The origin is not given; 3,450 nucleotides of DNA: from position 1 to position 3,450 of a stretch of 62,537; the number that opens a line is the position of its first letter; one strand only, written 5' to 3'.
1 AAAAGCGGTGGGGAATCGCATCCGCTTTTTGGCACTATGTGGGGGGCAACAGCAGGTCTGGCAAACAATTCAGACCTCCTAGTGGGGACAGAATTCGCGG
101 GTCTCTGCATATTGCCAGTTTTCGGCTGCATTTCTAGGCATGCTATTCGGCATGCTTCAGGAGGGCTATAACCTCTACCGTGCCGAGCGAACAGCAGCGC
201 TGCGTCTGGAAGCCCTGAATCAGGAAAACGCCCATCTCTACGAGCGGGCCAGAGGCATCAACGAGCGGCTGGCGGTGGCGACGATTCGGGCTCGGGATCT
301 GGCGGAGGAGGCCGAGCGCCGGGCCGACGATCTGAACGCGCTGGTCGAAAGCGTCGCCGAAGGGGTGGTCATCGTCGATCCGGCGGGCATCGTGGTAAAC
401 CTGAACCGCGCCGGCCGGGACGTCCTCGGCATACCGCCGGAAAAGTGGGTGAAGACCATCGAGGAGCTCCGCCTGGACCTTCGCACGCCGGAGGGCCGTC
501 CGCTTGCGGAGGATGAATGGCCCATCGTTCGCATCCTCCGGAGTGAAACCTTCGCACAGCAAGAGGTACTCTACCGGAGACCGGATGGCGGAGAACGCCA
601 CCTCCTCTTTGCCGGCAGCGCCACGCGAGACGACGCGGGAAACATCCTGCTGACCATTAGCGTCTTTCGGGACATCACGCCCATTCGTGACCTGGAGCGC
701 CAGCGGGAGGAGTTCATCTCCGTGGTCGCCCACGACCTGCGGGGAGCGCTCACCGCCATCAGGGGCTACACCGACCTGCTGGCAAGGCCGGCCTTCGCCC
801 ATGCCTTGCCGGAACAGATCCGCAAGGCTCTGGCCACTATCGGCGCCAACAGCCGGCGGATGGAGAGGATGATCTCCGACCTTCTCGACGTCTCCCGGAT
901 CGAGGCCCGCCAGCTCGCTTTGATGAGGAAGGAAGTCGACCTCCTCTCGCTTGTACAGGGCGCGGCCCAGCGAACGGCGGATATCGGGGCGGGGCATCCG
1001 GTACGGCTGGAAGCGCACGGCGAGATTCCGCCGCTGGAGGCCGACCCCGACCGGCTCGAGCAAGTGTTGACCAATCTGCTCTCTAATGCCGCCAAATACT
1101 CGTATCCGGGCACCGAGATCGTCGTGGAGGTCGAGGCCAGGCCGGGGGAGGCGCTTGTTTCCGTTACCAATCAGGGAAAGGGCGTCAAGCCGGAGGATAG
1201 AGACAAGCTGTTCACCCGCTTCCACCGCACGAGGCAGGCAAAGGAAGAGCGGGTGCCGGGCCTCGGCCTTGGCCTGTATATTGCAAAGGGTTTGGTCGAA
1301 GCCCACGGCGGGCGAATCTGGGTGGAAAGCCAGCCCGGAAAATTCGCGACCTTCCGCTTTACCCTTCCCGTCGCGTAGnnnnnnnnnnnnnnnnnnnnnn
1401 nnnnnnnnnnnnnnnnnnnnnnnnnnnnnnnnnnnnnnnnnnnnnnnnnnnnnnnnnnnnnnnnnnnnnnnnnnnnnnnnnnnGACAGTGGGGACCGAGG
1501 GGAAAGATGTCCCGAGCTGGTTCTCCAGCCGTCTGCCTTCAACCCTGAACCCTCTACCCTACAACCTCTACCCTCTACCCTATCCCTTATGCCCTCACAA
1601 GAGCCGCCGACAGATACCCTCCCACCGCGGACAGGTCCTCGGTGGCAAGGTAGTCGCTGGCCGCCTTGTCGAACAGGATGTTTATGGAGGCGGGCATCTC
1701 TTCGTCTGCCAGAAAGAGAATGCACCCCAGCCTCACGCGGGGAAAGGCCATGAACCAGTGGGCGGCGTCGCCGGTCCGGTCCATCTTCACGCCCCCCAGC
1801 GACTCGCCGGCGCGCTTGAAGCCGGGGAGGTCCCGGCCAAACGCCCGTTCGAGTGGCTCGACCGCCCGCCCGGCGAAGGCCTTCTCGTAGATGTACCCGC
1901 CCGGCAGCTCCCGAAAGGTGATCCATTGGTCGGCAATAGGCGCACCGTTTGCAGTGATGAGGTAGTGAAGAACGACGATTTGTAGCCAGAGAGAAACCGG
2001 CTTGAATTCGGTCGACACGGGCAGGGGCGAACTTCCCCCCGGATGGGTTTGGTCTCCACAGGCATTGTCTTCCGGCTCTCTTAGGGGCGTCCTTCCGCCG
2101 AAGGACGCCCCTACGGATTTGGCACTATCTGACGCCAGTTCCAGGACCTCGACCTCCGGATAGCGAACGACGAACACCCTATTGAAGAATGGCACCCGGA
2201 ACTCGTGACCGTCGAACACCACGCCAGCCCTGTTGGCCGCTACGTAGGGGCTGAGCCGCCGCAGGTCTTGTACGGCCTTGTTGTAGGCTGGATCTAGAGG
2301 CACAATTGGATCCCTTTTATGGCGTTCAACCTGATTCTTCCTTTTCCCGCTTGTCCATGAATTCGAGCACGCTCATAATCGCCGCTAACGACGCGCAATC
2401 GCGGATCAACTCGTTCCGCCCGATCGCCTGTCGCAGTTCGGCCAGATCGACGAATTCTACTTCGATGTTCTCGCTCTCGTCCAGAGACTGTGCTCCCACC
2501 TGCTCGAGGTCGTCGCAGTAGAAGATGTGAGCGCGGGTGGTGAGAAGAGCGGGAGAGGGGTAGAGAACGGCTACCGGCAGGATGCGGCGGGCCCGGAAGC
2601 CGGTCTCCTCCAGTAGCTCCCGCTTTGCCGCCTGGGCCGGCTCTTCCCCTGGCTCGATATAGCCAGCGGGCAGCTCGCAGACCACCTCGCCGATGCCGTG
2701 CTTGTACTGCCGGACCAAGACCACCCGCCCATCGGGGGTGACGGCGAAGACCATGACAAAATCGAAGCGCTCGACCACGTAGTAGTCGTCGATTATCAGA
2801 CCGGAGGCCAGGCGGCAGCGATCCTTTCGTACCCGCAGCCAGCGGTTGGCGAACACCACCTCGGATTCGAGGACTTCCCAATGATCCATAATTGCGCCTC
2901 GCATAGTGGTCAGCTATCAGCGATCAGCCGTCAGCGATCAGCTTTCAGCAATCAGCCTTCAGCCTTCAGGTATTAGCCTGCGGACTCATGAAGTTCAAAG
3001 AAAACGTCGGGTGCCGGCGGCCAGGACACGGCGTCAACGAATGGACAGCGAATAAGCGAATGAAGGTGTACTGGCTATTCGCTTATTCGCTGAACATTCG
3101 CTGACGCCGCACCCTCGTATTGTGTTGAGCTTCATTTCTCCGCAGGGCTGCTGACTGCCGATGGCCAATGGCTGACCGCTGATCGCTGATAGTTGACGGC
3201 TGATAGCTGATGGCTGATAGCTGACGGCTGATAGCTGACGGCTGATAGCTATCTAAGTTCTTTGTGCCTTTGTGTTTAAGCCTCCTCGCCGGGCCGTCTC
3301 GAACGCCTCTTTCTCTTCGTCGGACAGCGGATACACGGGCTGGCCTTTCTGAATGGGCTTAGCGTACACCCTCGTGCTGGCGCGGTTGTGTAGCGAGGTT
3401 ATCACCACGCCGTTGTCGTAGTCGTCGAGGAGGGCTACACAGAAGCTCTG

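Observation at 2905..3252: Foldback element with arms made of tandem 7-nt units fills an entire intergenic gap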

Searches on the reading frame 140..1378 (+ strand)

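Call 85: search_protein_families(library=pfam, proteins=[window:140-1378:+], max_evalue=0.00001)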
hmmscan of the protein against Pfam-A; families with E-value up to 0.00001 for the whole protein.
window:140-1378:+ (412 aa): 5 families
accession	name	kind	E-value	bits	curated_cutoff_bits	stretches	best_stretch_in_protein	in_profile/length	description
PF02518.31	HATPase_c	-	5e-30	104.6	26.4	1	302-411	2-109/111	Histidine kinase-, DNA gyrase B-, and HSP90-like ATPase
PF00512.31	HisKA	-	5.2e-18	65.3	26.9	1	188-256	1-65/66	His Kinase A (phospho-acceptor) domain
PF08448.16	PAS_4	-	1.8e-09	38.3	23.1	1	70-180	2-106/110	PAS fold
PF00989.32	PAS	-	2.1e-09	37.8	22.6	1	64-179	2-113/113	PAS fold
PF13426.13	PAS_9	-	2.3e-07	31.5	27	1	74-180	2-102/103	PAS domain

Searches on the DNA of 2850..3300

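Call 52: search_rna_families(source=window, start=2850, end=3300, threshold=evalue, max_evalue=1)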
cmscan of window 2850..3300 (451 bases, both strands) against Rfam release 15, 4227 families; matches with E-value up to 1: 0.
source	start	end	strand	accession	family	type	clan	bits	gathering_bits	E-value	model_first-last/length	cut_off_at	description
